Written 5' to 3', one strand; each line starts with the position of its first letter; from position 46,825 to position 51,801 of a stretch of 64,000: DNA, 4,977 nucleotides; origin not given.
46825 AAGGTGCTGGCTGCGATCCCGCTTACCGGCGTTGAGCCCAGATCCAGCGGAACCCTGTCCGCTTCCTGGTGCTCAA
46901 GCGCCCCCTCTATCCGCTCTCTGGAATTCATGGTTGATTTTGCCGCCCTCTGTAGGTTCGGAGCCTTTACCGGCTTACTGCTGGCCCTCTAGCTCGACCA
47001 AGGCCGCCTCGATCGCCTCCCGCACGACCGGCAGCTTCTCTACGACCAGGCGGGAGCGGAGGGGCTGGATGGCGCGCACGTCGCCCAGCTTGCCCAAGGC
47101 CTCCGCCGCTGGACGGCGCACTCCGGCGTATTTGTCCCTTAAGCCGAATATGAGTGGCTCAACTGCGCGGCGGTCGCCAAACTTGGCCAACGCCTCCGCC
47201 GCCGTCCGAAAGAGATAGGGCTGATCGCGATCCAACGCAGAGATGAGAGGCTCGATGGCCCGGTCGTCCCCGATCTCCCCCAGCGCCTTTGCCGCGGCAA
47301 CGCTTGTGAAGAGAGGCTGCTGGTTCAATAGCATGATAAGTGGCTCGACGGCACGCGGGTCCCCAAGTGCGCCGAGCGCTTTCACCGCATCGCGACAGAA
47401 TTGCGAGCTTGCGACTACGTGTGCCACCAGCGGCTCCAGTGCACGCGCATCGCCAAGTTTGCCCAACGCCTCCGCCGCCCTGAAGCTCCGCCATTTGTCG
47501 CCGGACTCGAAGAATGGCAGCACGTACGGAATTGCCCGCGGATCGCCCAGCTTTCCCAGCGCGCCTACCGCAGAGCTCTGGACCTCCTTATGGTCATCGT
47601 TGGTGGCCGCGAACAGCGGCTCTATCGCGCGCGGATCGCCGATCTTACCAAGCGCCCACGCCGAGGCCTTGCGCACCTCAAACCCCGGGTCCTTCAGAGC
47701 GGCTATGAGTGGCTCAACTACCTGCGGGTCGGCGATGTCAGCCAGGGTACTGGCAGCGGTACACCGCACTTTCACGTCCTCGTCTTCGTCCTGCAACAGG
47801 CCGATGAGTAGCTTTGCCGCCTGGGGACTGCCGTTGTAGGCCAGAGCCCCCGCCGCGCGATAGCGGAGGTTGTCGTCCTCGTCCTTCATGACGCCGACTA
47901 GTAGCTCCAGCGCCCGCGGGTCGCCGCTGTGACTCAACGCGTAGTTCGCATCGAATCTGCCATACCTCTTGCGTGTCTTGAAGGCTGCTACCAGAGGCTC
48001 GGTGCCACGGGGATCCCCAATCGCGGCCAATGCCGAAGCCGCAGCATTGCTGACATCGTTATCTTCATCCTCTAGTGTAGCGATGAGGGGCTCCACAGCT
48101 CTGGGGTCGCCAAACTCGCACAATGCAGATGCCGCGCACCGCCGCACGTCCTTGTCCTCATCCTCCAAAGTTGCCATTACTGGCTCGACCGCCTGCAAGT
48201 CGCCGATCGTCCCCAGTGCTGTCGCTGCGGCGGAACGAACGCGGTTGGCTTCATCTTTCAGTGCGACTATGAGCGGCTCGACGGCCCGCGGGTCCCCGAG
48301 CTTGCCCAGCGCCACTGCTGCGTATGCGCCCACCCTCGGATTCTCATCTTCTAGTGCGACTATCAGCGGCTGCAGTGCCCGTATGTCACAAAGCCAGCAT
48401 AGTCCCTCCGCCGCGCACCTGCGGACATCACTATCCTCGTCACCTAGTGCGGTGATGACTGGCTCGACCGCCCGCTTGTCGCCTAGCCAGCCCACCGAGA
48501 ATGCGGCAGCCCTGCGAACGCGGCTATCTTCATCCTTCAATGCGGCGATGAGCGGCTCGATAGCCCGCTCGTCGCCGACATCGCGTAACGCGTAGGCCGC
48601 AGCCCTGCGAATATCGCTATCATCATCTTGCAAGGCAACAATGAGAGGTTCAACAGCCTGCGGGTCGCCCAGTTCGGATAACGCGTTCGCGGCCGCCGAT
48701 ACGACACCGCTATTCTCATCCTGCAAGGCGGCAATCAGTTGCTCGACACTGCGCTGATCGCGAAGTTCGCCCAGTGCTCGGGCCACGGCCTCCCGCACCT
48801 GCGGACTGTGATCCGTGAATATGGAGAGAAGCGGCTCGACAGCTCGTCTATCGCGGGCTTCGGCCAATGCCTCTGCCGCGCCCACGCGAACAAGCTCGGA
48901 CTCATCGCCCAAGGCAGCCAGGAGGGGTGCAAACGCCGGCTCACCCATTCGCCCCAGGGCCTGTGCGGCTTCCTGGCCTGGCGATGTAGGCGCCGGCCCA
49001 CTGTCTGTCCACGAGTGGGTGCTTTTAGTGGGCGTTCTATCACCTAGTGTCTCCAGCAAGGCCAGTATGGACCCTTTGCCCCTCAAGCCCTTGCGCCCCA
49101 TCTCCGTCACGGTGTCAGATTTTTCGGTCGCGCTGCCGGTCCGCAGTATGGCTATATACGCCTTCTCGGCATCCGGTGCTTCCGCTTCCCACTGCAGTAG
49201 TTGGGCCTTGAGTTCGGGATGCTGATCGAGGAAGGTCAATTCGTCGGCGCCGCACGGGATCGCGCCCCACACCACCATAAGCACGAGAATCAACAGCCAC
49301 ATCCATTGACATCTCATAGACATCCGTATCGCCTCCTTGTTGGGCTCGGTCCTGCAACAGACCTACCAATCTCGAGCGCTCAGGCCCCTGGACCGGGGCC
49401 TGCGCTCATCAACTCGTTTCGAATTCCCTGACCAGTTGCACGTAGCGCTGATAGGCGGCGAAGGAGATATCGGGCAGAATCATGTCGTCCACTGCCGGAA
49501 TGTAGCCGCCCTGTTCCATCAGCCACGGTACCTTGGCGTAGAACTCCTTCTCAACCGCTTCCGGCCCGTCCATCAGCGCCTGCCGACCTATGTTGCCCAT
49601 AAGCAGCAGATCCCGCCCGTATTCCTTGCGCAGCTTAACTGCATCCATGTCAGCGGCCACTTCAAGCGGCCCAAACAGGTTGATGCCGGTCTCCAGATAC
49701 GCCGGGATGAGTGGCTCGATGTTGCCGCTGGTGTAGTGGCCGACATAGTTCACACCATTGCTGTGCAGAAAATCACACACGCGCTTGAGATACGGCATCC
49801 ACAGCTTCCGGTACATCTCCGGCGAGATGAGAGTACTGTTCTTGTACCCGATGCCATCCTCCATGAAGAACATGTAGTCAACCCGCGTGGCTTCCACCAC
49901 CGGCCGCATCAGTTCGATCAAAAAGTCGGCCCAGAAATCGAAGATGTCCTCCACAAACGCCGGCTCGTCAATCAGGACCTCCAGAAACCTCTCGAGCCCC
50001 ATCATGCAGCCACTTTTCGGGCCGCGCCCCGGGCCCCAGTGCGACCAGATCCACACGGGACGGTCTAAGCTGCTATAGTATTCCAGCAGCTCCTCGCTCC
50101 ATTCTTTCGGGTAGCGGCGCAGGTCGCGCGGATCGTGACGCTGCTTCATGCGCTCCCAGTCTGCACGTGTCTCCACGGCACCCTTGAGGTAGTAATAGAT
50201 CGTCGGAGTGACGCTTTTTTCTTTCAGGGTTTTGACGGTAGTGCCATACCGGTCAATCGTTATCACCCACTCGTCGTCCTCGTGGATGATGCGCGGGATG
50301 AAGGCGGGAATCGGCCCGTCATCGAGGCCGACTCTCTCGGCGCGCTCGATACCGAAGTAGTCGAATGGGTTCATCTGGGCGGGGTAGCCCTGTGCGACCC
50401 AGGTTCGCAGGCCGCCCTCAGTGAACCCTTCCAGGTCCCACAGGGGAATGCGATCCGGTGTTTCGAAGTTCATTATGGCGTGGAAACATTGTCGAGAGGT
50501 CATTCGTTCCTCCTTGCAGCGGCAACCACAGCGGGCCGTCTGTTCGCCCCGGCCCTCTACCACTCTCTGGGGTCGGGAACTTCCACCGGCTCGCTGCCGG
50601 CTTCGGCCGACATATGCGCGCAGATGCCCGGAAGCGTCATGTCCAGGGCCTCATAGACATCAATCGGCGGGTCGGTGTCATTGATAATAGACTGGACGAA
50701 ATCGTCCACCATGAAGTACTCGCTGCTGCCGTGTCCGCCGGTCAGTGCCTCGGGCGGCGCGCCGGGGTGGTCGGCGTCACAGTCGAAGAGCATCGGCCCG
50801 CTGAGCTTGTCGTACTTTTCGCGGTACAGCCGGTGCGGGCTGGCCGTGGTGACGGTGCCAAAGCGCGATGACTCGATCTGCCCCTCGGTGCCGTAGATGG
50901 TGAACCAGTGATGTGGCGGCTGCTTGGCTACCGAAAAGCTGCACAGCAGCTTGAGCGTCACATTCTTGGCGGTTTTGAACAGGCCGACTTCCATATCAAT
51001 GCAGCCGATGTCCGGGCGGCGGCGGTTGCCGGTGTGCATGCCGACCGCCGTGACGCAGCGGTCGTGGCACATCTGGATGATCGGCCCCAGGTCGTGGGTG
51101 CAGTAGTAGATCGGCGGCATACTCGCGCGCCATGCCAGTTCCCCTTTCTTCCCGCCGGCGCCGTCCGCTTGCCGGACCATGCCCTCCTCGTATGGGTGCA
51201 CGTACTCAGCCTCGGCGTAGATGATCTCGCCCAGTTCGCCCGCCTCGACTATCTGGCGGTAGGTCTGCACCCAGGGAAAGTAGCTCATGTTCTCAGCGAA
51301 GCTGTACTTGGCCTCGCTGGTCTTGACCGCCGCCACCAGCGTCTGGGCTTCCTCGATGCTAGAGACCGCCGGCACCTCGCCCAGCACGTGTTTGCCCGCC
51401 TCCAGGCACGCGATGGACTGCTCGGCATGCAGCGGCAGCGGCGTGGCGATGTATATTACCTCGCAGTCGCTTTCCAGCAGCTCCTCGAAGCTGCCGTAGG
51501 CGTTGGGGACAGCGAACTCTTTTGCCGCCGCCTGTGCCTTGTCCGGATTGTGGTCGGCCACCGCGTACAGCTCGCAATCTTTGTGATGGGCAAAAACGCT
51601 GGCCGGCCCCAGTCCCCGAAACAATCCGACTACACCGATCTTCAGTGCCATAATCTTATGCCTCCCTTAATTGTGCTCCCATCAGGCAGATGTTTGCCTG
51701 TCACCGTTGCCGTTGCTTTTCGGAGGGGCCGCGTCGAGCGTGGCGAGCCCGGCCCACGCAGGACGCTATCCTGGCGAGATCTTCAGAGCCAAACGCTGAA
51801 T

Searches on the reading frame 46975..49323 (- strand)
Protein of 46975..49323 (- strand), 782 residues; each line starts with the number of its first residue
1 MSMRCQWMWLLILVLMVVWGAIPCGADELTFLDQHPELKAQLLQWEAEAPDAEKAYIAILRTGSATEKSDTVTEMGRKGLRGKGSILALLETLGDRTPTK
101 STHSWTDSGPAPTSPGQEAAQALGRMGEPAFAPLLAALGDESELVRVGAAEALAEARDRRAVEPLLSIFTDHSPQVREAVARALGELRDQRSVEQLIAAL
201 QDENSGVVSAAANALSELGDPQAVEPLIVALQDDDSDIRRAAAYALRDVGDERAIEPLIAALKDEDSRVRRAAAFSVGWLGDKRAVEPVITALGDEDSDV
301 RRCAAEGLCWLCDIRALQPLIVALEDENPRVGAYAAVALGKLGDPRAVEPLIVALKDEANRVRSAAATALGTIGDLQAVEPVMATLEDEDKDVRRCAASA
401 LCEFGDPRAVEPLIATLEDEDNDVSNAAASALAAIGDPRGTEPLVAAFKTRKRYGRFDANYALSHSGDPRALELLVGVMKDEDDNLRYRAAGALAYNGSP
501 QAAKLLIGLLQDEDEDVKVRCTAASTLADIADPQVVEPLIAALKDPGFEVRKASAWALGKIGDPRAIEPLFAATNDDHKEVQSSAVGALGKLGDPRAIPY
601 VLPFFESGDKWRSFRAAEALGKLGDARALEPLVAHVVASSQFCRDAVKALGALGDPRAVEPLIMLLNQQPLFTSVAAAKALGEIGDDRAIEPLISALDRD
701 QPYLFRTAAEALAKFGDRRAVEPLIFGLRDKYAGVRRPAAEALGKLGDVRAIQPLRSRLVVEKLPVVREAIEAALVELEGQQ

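Call 89: search_protein_families(library=pfam, proteins=[window:46975-49323:-], max_evalue=0.00001)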
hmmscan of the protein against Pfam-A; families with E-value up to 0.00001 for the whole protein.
window:46975-49323:- (782 aa): 12 families
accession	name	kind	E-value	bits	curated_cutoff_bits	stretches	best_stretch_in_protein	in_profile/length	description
PF13646.12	HEAT_2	-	1.4e-150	490.4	27.7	12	162-247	1-88/88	HEAT repeats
PF03130.22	HEAT_PBS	-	1.3e-109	346.4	20.9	2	238-264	1-27/27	PBS lyase HEAT-like repeat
PF02985.28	HEAT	-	1.3e-56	183.6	23.5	0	163-187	3-27/31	HEAT repeat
PF13513.12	HEAT_EZ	-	5e-47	158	27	0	532-561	26-55/55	HEAT-like repeat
PF00514.29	Arm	-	1.7e-35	120.4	20.6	0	530-561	8-39/41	Armadillo/beta-catenin-like repeat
PF12717.13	Cnd1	-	1e-24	87.8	26.4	0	162-219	23-86/162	non-SMC mitotic condensation complex subunit 1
PF25786.1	HEAT_GCN1_C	-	9e-14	52.2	27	0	159-250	26-95/151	GCN1-like, C-terminal HEAT repeats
PF12755.13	Vac14_Fab1_bd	-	4e-12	47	22.1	0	285-310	28-53/97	Vacuolar 14 Fab1-binding region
PF01602.26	Adaptin_N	-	2.2e-08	33.5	37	0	167-223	121-184/524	Adaptin N terminal region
PF24714.1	TOR1L1_N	-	1.3e-07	31.7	43.3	0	131-249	132-238/281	TORTIFOLIA1 N-terminal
PF11838.14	ERAP1_C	-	2.2e-07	31.1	38.2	0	380-473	108-218/318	ERAP1-like C-terminal domain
PF25767.1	ARM_TBCD_2nd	-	5.9e-07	29.6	29.7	0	252-279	76-103/245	Tubulin-specific chaperone D-like, ARM repeats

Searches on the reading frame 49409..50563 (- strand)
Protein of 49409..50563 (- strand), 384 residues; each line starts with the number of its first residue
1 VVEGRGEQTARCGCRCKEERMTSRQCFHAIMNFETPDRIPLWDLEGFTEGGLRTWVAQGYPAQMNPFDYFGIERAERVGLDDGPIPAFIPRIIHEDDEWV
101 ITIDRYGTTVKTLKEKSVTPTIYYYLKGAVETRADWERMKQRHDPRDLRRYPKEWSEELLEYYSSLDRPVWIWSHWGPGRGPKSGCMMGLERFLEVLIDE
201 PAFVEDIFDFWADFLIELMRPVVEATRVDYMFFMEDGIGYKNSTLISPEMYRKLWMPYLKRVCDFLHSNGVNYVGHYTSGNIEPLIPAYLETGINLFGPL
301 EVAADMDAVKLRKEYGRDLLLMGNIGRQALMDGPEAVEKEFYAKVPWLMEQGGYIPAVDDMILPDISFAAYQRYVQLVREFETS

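Call 89: search_protein_families(library=pfam, proteins=[window:49409-50563:-], max_evalue=0.00001)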
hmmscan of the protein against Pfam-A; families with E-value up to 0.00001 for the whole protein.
window:49409-50563:- (384 aa): 1 family
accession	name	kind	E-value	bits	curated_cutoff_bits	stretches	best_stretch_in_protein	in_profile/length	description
PF01208.23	URO-D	-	1.3e-18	67.6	23.9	1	187-380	153-345/346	Uroporphyrinogen decarboxylase (URO-D)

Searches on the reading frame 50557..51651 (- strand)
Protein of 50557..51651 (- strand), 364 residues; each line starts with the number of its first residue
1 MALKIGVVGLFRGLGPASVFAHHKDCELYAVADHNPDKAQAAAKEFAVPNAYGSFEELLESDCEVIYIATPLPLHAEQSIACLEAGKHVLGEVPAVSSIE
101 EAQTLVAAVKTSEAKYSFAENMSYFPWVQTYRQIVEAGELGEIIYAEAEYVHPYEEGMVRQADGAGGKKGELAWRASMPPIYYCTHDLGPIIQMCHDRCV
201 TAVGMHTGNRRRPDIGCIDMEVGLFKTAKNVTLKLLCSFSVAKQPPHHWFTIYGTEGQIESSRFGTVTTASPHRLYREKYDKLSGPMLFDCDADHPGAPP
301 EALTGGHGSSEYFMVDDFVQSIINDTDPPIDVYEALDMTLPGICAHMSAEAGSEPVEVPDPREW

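Call 89: search_protein_families(library=pfam, proteins=[window:50557-51651:-], max_evalue=0.00001)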
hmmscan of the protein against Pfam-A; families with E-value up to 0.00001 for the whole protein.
window:50557-51651:- (364 aa): 2 families
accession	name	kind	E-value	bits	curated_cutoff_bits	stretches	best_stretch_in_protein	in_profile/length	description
PF01408.29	GFO_IDH_MocA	-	1.1e-19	71.7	24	1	4-117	2-117/120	Oxidoreductase family, NAD-binding Rossmann fold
PF22725.1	GFO_IDH_MocA_C3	-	1.5e-09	38.3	27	1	128-260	1-124/124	GFO/IDH/MocA C-terminal domain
